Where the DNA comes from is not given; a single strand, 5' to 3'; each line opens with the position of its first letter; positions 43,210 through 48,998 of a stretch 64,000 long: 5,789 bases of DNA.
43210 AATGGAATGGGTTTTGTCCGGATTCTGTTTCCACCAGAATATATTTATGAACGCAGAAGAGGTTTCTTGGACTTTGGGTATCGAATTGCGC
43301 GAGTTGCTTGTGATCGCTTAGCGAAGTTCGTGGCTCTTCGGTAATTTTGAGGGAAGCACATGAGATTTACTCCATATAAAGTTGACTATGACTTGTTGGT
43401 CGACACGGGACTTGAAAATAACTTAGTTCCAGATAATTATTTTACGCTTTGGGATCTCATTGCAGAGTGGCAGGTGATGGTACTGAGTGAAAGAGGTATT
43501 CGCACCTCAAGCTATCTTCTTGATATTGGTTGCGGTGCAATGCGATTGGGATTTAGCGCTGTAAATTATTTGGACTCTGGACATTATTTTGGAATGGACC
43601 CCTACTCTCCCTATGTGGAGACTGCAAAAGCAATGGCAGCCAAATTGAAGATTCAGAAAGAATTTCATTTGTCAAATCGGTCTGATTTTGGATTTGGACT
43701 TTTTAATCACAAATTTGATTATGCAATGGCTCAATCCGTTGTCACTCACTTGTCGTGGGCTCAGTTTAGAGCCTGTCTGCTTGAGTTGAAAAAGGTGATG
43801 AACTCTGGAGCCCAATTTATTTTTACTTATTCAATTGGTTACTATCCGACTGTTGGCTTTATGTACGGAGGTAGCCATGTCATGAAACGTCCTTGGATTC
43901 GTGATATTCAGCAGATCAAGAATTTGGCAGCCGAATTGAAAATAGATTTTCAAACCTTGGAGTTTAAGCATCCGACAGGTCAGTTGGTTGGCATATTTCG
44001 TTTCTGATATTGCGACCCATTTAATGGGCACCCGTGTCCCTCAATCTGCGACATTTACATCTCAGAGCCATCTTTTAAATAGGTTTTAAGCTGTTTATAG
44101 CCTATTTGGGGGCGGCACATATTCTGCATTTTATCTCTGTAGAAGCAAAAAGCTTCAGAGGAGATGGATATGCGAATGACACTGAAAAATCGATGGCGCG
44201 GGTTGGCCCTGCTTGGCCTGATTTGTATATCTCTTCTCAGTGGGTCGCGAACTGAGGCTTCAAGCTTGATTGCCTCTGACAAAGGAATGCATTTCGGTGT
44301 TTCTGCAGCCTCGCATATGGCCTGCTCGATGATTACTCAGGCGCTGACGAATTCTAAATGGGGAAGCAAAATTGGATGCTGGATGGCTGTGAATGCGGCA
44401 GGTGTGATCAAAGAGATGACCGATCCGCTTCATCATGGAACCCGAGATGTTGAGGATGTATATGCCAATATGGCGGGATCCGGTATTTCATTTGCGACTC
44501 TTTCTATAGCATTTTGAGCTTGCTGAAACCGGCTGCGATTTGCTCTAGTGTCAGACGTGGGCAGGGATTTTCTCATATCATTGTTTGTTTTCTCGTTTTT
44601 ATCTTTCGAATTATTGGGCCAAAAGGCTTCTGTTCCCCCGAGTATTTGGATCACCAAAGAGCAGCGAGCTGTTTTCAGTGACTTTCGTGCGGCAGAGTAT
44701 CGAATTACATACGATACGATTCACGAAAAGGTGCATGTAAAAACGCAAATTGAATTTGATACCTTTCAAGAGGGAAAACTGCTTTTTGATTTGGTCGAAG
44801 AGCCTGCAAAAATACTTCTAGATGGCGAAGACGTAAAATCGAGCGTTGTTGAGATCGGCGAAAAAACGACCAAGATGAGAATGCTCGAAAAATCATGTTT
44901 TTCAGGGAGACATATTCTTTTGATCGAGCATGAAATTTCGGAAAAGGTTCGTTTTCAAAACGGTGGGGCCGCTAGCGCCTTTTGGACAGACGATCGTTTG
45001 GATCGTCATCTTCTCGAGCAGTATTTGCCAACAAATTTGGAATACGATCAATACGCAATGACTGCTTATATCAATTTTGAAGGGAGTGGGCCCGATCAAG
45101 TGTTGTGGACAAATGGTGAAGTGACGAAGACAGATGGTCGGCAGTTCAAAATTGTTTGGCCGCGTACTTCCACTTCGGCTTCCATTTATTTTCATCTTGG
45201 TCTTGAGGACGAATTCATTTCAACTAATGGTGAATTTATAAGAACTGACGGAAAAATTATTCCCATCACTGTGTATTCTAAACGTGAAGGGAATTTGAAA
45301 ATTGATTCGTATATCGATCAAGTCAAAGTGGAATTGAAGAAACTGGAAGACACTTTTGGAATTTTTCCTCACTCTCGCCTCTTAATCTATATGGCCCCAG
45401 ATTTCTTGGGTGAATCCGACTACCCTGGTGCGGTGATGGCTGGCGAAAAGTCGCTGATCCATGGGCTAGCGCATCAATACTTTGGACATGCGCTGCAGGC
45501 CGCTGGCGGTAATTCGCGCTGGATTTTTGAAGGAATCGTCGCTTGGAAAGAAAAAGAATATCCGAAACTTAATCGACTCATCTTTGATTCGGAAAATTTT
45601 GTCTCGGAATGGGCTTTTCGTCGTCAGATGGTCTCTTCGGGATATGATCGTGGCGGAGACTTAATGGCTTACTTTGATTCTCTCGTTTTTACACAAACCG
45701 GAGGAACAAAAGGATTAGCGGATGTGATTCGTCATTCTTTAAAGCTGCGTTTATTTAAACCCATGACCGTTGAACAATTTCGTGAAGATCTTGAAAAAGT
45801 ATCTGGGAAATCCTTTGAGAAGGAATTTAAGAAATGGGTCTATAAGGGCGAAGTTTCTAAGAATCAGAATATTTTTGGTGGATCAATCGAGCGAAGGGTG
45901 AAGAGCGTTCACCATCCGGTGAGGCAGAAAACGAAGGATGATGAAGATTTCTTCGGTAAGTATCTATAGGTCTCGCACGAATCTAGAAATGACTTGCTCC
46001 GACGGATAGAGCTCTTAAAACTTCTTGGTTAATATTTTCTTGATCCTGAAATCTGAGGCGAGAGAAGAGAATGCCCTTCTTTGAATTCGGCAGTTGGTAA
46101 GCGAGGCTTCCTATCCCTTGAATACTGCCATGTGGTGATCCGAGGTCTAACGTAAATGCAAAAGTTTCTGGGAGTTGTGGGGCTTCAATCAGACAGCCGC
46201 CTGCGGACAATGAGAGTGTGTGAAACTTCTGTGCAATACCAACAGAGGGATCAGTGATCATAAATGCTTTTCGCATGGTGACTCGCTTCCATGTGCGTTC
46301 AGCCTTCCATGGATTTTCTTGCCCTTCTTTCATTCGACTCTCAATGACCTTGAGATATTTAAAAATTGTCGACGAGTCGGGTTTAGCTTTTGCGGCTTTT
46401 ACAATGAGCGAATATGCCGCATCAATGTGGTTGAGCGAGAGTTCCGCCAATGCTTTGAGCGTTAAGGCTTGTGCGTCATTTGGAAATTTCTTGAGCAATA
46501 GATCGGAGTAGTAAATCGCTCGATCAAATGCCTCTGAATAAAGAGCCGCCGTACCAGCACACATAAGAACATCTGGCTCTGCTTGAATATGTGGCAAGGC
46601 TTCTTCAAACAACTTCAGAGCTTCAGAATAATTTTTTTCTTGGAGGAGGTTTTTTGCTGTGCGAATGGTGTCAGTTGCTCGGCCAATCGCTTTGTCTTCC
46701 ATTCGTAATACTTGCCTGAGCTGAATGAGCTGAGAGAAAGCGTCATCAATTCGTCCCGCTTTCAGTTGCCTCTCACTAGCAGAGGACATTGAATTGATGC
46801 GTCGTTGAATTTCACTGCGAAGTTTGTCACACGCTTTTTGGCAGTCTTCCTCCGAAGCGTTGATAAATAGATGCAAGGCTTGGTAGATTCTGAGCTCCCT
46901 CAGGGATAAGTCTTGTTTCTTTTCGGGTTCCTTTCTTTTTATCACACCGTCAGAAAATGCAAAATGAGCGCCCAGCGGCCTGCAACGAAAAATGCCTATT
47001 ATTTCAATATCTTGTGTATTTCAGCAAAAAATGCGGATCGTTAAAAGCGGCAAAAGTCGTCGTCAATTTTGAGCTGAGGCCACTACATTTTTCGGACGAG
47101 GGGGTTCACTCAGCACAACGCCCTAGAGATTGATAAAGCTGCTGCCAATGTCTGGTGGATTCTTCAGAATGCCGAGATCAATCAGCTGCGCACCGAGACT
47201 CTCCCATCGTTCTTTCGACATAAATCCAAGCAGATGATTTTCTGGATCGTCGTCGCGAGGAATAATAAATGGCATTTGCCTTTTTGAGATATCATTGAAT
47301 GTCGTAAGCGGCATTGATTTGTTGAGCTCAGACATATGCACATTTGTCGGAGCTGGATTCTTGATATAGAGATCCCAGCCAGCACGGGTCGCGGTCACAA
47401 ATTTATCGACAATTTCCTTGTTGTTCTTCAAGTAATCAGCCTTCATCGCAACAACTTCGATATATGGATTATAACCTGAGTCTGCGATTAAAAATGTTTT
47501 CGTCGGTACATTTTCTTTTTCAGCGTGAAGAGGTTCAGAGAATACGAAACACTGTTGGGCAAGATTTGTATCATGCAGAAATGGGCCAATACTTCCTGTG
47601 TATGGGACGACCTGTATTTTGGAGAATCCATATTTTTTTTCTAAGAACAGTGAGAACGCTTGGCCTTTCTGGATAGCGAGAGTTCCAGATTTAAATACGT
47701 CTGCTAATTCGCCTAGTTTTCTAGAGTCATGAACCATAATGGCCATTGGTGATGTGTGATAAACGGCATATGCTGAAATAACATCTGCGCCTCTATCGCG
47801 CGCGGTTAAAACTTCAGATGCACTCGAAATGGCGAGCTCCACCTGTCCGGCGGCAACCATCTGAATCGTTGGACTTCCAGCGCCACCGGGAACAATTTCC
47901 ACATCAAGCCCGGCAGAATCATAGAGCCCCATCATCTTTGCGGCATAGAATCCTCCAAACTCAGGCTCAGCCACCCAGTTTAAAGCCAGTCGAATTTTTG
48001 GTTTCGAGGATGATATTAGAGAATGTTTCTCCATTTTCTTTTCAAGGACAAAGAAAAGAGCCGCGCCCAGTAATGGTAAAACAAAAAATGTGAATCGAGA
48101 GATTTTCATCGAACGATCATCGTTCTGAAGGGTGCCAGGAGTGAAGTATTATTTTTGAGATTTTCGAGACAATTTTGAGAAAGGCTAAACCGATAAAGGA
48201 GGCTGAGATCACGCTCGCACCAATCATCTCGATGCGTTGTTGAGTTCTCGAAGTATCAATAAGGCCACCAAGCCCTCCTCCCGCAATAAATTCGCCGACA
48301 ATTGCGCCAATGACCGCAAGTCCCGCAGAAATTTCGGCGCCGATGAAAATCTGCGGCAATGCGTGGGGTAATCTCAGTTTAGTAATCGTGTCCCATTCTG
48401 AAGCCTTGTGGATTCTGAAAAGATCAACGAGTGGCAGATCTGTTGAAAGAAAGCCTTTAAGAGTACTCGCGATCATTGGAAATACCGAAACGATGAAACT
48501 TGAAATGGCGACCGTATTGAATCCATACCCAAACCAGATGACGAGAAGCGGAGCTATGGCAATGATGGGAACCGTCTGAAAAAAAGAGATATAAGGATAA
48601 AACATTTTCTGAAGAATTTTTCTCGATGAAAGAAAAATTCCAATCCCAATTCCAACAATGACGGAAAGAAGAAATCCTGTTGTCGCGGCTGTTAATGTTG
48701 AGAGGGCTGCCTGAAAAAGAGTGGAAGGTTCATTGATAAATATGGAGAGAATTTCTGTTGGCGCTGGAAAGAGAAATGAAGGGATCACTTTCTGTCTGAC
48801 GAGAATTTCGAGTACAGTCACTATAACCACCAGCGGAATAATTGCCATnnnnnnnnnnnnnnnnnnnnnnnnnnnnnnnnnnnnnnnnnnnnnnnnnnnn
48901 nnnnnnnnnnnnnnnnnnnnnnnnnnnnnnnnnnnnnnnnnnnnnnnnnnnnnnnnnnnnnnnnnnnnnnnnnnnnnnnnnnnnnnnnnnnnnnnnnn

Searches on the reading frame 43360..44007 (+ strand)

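Call 61: search_protein_families(library=pfam, proteins=[window:43360-44007:+], max_evalue=0.001)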
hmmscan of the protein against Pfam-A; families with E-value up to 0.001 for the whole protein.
window:43360-44007:+ (215 aa): 4 families
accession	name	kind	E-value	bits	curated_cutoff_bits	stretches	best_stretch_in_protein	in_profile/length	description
PF13847.12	Methyltransf_31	-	3.8e-08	33.6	27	1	53-157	7-111/145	Methyltransferase domain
PF13649.12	Methyltransf_25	-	7.7e-08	33.4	27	1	54-150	2-96/97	Methyltransferase domain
PF08242.18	Methyltransf_12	-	2.2e-07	31.9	30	1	54-152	1-97/98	Methyltransferase domain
PF08241.18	Methyltransf_11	-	1.1e-05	26.4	21.2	1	54-155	1-95/95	Methyltransferase domain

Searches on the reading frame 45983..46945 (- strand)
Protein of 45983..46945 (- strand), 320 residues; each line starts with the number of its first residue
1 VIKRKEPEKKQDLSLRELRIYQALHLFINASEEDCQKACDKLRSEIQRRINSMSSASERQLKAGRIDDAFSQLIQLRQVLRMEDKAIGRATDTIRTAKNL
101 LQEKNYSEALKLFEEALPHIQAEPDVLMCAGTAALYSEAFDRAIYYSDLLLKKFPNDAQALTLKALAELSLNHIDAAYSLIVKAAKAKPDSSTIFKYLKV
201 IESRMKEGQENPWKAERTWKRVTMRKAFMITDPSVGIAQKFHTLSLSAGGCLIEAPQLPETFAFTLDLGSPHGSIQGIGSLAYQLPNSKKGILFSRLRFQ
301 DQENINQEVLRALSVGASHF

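Call 61: search_protein_families(library=pfam, proteins=[window:45983-46945:-], max_evalue=0.001)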
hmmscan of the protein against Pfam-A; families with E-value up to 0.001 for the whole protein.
window:45983-46945:- (320 aa): 3 families
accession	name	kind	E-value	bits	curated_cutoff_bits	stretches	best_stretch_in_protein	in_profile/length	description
PF14559.12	TPR_19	-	1.2e-05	25.9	25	0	135-192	2-59/68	Tetratricopeptide repeat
PF13428.12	TPR_14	-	0.00012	22.8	23.5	0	97-128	8-39/44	Tetratricopeptide repeat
PF07719.23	TPR_2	-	0.00039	20.8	27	0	97-117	8-28/34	Tetratricopeptide repeat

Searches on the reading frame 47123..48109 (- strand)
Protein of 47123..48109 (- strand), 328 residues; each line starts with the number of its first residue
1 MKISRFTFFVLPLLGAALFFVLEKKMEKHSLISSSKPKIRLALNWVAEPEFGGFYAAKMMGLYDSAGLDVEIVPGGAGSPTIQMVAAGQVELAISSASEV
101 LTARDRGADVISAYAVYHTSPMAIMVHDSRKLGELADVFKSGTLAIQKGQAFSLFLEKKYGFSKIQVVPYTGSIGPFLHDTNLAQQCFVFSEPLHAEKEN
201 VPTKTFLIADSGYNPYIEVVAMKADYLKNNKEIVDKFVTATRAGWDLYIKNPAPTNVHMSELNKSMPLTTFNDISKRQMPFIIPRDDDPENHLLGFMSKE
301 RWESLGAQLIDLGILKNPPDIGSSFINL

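Call 62: search_protein_families(library=pfam, proteins=[window:47123-48109:-], max_evalue=0.001)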
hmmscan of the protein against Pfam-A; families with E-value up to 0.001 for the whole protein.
window:47123-48109:- (328 aa): 1 family
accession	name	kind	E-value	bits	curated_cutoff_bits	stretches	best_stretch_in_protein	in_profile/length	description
PF09084.16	NMT1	-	2.5e-31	109.7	20.5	1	49-253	2-214/216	NMT1/THI5 like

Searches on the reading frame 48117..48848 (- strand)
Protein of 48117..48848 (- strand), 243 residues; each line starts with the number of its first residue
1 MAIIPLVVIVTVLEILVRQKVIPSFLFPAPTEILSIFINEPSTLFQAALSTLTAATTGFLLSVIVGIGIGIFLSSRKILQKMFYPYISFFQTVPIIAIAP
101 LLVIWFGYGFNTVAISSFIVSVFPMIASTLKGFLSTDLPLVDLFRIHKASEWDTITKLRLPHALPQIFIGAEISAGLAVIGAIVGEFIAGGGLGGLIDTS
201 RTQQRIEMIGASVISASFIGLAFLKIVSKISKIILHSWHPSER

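Call 62: search_protein_families(library=pfam, proteins=[window:48117-48848:-], max_evalue=0.001)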
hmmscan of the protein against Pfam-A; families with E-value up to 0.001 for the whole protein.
window:48117-48848:- (243 aa): 1 family
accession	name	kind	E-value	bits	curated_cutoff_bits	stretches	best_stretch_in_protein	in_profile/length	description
PF00528.27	BPD_transp_1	-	6.2e-26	91.7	26.4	1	66-228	1-172/184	Binding-protein-dependent transport system inner membrane component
